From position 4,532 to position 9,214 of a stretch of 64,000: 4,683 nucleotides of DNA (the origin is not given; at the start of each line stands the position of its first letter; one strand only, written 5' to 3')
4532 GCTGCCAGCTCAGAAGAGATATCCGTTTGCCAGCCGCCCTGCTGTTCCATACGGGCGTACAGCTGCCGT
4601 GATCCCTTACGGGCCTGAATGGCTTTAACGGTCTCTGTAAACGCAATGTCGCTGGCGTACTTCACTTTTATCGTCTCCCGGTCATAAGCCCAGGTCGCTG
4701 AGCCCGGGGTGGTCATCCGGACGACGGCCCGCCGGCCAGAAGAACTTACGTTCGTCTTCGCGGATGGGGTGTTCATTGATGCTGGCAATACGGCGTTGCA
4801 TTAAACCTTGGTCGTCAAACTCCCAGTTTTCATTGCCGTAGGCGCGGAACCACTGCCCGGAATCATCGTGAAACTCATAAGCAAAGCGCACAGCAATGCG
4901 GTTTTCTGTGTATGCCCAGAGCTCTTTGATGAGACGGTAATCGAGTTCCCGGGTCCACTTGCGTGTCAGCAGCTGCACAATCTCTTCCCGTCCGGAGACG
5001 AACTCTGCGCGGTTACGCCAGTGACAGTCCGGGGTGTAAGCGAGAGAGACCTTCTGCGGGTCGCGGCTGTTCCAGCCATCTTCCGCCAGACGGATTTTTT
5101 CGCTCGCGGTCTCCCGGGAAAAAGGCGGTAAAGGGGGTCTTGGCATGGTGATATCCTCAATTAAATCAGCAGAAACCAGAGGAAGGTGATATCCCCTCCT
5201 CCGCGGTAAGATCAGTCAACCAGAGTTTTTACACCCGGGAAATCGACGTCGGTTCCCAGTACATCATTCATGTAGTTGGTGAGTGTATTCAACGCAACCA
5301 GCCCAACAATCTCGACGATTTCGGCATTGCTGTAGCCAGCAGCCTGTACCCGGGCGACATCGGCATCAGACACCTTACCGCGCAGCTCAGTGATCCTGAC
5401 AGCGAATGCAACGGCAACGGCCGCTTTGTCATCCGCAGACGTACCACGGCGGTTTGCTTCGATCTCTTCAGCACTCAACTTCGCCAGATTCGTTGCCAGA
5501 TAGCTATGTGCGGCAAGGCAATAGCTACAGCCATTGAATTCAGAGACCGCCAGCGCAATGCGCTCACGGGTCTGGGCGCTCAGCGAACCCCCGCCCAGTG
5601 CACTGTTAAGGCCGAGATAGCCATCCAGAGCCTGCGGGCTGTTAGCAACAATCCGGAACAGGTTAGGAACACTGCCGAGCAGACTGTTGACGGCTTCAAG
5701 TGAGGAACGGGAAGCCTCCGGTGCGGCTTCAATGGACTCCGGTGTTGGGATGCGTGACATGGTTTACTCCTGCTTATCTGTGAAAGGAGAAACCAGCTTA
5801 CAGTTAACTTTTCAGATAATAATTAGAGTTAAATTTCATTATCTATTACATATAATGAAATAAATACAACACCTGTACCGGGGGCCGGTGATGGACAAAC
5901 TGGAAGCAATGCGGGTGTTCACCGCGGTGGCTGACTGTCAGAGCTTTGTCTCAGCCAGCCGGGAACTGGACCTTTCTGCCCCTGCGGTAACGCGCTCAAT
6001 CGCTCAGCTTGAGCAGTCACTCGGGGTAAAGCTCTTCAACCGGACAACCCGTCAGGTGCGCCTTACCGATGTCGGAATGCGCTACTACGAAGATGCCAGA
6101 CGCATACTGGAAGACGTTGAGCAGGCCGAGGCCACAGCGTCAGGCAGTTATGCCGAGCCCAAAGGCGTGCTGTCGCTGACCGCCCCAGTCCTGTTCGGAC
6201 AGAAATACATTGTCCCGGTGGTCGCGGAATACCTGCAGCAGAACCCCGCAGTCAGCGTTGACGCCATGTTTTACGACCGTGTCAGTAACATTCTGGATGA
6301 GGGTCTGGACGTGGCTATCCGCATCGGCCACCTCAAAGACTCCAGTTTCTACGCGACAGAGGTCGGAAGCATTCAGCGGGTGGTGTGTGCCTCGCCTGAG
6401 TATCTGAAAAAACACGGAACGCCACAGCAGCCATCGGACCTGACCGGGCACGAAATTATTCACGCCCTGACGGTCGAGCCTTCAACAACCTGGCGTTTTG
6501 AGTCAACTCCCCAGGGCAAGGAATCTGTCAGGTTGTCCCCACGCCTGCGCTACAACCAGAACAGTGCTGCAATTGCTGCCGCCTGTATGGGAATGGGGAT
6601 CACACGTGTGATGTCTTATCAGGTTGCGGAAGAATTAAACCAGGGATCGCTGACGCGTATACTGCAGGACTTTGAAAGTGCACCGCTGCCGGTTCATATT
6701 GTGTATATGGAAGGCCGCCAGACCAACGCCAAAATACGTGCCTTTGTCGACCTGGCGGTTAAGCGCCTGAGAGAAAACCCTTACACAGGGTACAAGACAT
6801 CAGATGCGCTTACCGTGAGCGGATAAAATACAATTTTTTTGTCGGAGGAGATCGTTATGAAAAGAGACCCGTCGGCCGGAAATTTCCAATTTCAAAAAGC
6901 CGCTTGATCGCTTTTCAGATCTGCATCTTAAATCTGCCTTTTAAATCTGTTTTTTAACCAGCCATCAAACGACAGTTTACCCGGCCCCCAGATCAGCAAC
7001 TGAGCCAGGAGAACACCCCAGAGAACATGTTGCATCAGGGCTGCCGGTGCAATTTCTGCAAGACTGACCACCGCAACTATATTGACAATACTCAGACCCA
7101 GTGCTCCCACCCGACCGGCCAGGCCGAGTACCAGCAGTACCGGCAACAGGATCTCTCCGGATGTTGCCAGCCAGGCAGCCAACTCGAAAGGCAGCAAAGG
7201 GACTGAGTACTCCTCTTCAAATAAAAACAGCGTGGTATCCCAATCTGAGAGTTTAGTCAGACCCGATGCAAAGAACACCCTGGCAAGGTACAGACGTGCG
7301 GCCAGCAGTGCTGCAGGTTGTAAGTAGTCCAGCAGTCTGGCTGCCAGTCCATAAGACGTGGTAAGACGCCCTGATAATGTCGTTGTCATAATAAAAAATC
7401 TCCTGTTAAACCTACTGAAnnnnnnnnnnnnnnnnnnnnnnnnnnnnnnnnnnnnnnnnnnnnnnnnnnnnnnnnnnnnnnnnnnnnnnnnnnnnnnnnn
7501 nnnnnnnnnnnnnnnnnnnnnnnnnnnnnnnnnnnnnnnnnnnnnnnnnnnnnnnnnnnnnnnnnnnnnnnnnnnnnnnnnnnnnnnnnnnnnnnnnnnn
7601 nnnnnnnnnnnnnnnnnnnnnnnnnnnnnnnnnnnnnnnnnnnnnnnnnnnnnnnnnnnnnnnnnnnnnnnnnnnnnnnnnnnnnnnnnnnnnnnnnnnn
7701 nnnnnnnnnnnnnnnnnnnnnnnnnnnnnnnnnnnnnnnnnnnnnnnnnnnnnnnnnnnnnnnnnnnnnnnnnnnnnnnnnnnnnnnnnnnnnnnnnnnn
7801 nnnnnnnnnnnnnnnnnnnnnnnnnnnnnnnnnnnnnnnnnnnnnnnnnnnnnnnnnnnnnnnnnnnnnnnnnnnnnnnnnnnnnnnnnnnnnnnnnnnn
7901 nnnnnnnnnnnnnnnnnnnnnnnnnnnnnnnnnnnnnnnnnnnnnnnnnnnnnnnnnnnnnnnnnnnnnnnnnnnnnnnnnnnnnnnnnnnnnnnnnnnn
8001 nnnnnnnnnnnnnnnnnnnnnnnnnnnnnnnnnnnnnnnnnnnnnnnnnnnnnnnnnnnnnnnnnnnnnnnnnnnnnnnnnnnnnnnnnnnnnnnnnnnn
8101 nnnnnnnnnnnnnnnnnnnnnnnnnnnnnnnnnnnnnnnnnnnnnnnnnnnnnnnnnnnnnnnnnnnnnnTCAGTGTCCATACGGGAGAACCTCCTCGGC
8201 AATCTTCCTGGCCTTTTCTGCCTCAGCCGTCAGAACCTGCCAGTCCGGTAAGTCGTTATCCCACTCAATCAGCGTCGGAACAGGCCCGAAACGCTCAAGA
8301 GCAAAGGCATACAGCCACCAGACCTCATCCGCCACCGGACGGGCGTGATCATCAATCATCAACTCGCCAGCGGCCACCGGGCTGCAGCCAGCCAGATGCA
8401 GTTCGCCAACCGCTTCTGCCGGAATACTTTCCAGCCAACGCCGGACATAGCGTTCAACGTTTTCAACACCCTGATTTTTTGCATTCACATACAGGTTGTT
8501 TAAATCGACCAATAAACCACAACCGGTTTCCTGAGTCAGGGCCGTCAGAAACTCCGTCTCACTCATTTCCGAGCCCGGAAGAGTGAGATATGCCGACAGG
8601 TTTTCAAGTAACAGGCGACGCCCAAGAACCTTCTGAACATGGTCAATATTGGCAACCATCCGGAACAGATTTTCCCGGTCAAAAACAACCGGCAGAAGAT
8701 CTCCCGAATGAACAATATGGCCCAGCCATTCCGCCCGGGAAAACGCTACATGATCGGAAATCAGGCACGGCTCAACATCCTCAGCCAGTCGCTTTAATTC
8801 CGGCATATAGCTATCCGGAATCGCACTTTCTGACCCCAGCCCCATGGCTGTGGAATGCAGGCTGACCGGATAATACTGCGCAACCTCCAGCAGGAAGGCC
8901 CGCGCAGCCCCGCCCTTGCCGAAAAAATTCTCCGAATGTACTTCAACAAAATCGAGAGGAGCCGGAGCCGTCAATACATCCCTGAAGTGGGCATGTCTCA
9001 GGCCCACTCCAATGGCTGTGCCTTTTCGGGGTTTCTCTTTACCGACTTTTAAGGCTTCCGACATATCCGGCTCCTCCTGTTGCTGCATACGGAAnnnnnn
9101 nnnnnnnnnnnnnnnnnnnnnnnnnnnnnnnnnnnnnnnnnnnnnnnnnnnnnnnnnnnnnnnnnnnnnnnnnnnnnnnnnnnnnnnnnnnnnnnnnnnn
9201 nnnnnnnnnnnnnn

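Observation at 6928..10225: Bufferin-type (DUF2282 / DUF692-MNIO / DUF2063 / DoxX) RiPP metallophore operon extended by a thioredoxin and a YHS protein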

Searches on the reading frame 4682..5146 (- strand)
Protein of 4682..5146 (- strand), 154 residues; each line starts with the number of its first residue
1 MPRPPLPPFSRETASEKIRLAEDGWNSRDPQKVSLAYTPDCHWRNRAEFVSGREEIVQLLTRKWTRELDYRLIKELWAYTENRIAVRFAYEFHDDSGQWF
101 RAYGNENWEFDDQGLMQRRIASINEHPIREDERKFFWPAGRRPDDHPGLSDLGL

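Call 4: search_protein_families(library=pfam, proteins=[window:4682-5146:-], max_evalue=0.01)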
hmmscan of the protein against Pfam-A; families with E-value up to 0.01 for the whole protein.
window:4682-5146:- (154 aa): 2 families
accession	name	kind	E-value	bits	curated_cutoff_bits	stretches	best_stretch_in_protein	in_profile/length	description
PF07080.17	DUF1348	-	3.1e-67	224.9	22.1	1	7-135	1-129/130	Protein of unknown function (DUF1348)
PF12680.13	SnoaL_2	-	1.1e-06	29.6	27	1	23-112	6-96/102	SnoaL-like domain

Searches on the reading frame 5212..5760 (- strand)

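Call 4: search_protein_families(library=pfam, proteins=[window:5212-5760:-], max_evalue=0.01)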
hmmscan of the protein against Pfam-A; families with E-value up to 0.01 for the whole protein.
window:5212-5760:- (182 aa): 1 family
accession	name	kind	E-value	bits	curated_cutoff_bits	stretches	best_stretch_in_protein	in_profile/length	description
PF02627.25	CMD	-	3.8e-11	43.3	23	1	42-119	1-79/84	Carboxymuconolactone decarboxylase family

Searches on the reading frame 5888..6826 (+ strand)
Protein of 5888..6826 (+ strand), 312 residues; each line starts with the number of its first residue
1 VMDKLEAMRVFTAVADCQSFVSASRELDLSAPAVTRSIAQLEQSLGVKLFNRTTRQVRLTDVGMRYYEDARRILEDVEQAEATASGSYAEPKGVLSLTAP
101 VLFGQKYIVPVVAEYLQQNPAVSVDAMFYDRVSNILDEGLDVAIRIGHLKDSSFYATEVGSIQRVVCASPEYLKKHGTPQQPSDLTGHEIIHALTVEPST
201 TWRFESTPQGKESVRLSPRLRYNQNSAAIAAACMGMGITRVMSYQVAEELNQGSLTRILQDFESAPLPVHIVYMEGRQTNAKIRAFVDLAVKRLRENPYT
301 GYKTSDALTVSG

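Call 4: search_protein_families(library=pfam, proteins=[window:5888-6826:+], max_evalue=0.01)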
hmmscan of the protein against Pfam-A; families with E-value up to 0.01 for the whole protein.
window:5888-6826:+ (312 aa): 3 families
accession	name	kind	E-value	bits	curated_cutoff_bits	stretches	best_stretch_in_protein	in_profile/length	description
PF03466.25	LysR_substrate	-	2.6e-36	125.4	28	1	90-294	3-208/209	LysR substrate binding domain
PF00126.33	HTH_1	-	6.7e-22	77.7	26.6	1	5-63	1-59/60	Bacterial regulatory helix-turn-helix protein, lysR family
PF25213.1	HVO_A0261_N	-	0.0016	18.7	35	1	25-81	32-85/86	HVO_A0261 N-terminal domain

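Call 6: search_protein_families(library=ncbifam, proteins=[window:5888-6826:+], max_evalue=0.001)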
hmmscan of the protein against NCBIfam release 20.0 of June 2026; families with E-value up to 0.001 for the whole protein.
window:5888-6826:+ (312 aa): 52 families (the best 25 are shown)
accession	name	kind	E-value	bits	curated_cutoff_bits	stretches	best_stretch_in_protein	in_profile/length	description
NF040888.1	trans_reg_YafC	equivalog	2.2e-62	210.6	470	1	3-290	3-289/293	DNA-binding transcriptional regulator YafC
NF007917.1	PRK10632.1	equivalog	1.6e-52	178.6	425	1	2-288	1-286/303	HTH-type transcriptional activator AaeR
NF008352.0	PRK11139.1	subfamily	1.6e-48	165.4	288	1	4-294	7-292/305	transcriptional regulator GcvA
NF011573.0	PRK14997.1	equivalog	1.7e-40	139.1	380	1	3-290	4-293/303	LysR family transcriptional regulator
NF007315.1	PRK09801.1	equivalog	2e-40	138.7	398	1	8-290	11-292/301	L-tartrate utilization transcriptional activator TtdR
NF007491.0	PRK10086.1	equivalog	4.4e-31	107.9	316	1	4-292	18-307/313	DNA-binding transcriptional regulator DsdC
TIGR03418.1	chol_sulf_TF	equivalog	5.8e-31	107.6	324.8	1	4-288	2-286/291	choline sulfate utilization transcriptional regulator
NF040786.1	LysR_Sec_metab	equivalog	1.6e-26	93.1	250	1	5-290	3-294/298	selenium metabolism-associated LysR family transcriptional regulator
TIGR02036.1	dsdC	equivalog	4.6e-26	91.5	352.4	1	5-289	10-296/302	DNA-binding transcriptional regulator DsdC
NF008416.0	PRK11242.1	equivalog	1.8e-24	86.6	277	1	7-290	5-287/300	transcriptional regulator CynR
TIGR03339.1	phn_lysR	subfamily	2.2e-24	86.2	341.1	1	8-290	2-279/279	aminoethylphosphonate catabolism associated LysR family transcriptional regulator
NF040889.1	trans_reg_YeiE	equivalog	3e-20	72.6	480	1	5-147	5-142/288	DNA-binding transcriptional regulator YeiE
NF008722.0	PRK11716.1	equivalog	6.3e-18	64.8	246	1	5-144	3-145/293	HTH-type transcriptional activator IlvY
NF007307.0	PRK09791.1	equivalog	9.2e-18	64.4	336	1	4-134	6-136/302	LysR family transcriptional regulator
NF053705.1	TransRegGltCGpos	equivalog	1.1e-17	64.2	350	1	7-125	5-123/300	glutamate biosynthesis transcriptional regulator GltC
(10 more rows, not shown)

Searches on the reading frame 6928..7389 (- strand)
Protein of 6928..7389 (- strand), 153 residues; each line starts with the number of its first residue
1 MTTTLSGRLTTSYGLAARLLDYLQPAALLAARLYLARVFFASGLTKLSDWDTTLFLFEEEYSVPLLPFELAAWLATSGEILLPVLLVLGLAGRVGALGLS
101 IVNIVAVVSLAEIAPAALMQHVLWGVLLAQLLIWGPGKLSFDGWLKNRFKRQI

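Call 4: search_protein_families(library=pfam, proteins=[window:6928-7389:-], max_evalue=0.01)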
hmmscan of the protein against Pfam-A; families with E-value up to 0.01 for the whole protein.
window:6928-7389:- (153 aa): 2 families
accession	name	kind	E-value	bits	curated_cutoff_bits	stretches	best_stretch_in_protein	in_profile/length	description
PF07681.17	DoxX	-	3.2e-17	63.4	23.6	1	27-109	1-82/85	DoxX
PF07291.16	MauE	-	0.00015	22.5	27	1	26-102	3-79/128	Methylamine utilisation protein MauE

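Call 6: search_protein_families(library=ncbifam, proteins=[window:6928-7389:-], max_evalue=0.001)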
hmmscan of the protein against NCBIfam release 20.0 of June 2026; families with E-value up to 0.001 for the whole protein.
window:6928-7389:- (153 aa): 1 family
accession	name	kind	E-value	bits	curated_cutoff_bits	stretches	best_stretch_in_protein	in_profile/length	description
NF050144.1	matur_HvfX_fam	equivalog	2.9e-16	60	80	1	27-109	3-86/165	HvfX family Cu-binding RiPP maturation protein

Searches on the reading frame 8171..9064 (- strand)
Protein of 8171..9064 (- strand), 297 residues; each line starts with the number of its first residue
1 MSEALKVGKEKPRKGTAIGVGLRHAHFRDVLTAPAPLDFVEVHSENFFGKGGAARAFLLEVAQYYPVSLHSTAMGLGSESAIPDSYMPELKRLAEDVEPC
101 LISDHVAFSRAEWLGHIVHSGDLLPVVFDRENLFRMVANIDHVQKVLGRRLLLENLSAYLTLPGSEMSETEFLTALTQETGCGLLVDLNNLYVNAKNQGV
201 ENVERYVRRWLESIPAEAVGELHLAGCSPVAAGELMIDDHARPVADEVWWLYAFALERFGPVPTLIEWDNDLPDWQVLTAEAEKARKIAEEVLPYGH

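Call 4: search_protein_families(library=pfam, proteins=[window:8171-9064:-], max_evalue=0.01)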
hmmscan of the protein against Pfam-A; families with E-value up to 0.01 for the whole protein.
window:8171-9064:- (297 aa): 1 family
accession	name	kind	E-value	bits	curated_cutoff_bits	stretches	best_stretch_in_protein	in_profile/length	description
PF05114.20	MbnB_TglH_ChrH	-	1.3e-88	297.1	25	1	18-289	2-262/263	RiPP precursor modification enzyme MbnB/TglH/ChrH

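Call 6: search_protein_families(library=ncbifam, proteins=[window:8171-9064:-], max_evalue=0.001)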
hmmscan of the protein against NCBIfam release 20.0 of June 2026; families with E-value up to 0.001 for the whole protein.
window:8171-9064:- (297 aa): 5 families
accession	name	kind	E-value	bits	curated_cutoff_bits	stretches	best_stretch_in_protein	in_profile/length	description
NF050167.1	MNIO_BufB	equivalog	1.8e-91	306.1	310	1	18-286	1-262/262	MNIO family bufferin maturase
NF003818.2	PRK05409.1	equivalog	1.5e-54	185.4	360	1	18-288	2-263/264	HvfB family MNIO-type RiPP peptide maturase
NF050151.1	RiPP_MNIO_ApyH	equivalog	2.1e-26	92.7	400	1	14-290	9-281/283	multinuclear non-heme iron-dependent oxidative enzyme ApyH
TIGR04159.2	methbact_MbnB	equivalog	8.4e-14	51.7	325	1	35-249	21-218/261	methanobactin biosynthesis protein MbnB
NF050165.1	MNIO_ChrH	equivalog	3.1e-06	26.5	600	1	96-228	90-212/363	MNIO family chryseobactin maturase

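Call 11: find_related_loci(query=window:8171-9064:-, collection=genome_contigs, flank=6000)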
Query window:8171-9064:- (297 aa) in genome_contigs; peptide patterns used: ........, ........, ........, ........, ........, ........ (x = any residue, [..] = any of these).
599 stretches matched a pattern (row limit reached: there are more); 581 encode a relative of the query (tblastn E <= 1e-3); the best 80 are kept; 80 distinct loci.
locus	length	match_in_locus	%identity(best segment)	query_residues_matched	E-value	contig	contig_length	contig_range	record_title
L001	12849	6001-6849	63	13-295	3e-117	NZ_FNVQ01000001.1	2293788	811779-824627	Marinobacterium lutimaris strain DSM 22012, whole genome shotgun sequence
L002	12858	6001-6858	63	9-293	2e-113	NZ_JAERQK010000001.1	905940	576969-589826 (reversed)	Motiliproteus sediminis strain HS6 NODE_1_length_905940_cov_39.9963, whole genome shotgun sequence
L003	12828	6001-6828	55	18-293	4e-104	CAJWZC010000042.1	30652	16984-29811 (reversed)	MAG TPA_asm: uncultured Colwellia sp. isolate ERR599125_bin.16_MetaBAT_v2.12.1_MAG genome assembly, contig: NODE_219_len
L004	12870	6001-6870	52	4-293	1e-100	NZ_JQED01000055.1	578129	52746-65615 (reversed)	Colwellia psychrerythraea strain ND2E ctg7, whole genome shotgun sequence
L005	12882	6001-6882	52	4-297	2e-100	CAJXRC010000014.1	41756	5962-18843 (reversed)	MAG TPA_asm: uncultured Colwellia sp. isolate SRR3933168_bin.6_MetaBAT_v2.12.1_MAG genome assembly, contig: NODE_150_len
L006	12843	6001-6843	52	13-293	3e-100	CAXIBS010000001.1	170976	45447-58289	MAG TPA_asm: uncultured Colwellia sp. isolate ERR7163071_binner12_101 genome assembly, contig: ERZ8868744.49, whole geno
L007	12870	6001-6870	53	4-293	2e-100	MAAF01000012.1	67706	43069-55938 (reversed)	Colwellia psychrerythraea isolate 38_32_sub10_T18 BD02T18sub10_scaffold_122, whole genome shotgun sequence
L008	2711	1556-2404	52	11-293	2e-102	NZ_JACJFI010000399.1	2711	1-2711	Shewanella sp. SG41-4 NODE_399_length_2711_cov_2.7, whole genome shotgun sequence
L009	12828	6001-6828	56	18-293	4e-99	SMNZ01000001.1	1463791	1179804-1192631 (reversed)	Alteromonadaceae bacterium M269 M269_contig_1, whole genome shotgun sequence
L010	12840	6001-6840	52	14-293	3e-99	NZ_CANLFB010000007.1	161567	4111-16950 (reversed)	Uncultured Psychromonas sp. isolate 2B2-76.fasta NODE_7, whole genome shotgun sequence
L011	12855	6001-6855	53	9-293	2e-98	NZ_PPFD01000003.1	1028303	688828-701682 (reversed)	Endozoicomonas sp. OPT23 EOPP23_contig3, whole genome shotgun sequence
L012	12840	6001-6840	51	14-293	3e-98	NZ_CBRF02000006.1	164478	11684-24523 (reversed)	Psychromonas sp. SP041, whole genome shotgun sequence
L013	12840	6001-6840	52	14-293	4e-98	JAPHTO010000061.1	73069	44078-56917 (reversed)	MAG: Colwellia sp. isolate N1M-Bin_8 c_000000090529, whole genome shotgun sequence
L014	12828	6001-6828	53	18-293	8e-97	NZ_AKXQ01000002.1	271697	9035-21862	Moritella dasanensis ArB 0140 111.MD140.1_2, whole genome shotgun sequence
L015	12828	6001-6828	51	18-293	3e-96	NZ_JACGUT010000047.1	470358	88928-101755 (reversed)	Colwellia sp. MB3u-41 NODE_1111746_length_470358_cov_22.3, whole genome shotgun sequence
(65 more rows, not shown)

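Call 59: search_solved_structures(query=window:8171-9064:-, max_evalue=0.001, show_alignments=2)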
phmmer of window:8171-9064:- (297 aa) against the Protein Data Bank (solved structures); distinct sequences matched with E-value up to 0.001: 8.
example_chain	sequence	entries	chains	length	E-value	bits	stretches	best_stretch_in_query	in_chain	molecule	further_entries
3bww_A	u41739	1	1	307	7.8e-30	107.7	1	36-235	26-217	Protein of unknown function DUF692/COG3220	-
8hci_D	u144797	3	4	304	9.7e-16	61.4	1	92-281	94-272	DUF692 family protein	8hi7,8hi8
7dz9_A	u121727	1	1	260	7.3e-08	35.5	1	37-250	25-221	MbnB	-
7dz9_B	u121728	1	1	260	7.3e-08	35.5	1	37-250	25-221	cpMbnB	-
7tcr_A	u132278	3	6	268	1.3e-05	28.2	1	88-287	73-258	Methanobactin biosynthesis cassette protein MbnB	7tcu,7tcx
7tcw_A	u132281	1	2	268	0.00015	24.7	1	88-249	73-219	Methanobactin biosynthesis cassette protein MbnB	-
7fc0_B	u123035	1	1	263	0.00074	22.4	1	76-245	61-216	Methanobactin biosynthesis cassette protein MbnB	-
7fc0_E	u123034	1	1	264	0.00075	22.4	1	76-245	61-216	Methanobactin biosynthesis cassette protein MbnB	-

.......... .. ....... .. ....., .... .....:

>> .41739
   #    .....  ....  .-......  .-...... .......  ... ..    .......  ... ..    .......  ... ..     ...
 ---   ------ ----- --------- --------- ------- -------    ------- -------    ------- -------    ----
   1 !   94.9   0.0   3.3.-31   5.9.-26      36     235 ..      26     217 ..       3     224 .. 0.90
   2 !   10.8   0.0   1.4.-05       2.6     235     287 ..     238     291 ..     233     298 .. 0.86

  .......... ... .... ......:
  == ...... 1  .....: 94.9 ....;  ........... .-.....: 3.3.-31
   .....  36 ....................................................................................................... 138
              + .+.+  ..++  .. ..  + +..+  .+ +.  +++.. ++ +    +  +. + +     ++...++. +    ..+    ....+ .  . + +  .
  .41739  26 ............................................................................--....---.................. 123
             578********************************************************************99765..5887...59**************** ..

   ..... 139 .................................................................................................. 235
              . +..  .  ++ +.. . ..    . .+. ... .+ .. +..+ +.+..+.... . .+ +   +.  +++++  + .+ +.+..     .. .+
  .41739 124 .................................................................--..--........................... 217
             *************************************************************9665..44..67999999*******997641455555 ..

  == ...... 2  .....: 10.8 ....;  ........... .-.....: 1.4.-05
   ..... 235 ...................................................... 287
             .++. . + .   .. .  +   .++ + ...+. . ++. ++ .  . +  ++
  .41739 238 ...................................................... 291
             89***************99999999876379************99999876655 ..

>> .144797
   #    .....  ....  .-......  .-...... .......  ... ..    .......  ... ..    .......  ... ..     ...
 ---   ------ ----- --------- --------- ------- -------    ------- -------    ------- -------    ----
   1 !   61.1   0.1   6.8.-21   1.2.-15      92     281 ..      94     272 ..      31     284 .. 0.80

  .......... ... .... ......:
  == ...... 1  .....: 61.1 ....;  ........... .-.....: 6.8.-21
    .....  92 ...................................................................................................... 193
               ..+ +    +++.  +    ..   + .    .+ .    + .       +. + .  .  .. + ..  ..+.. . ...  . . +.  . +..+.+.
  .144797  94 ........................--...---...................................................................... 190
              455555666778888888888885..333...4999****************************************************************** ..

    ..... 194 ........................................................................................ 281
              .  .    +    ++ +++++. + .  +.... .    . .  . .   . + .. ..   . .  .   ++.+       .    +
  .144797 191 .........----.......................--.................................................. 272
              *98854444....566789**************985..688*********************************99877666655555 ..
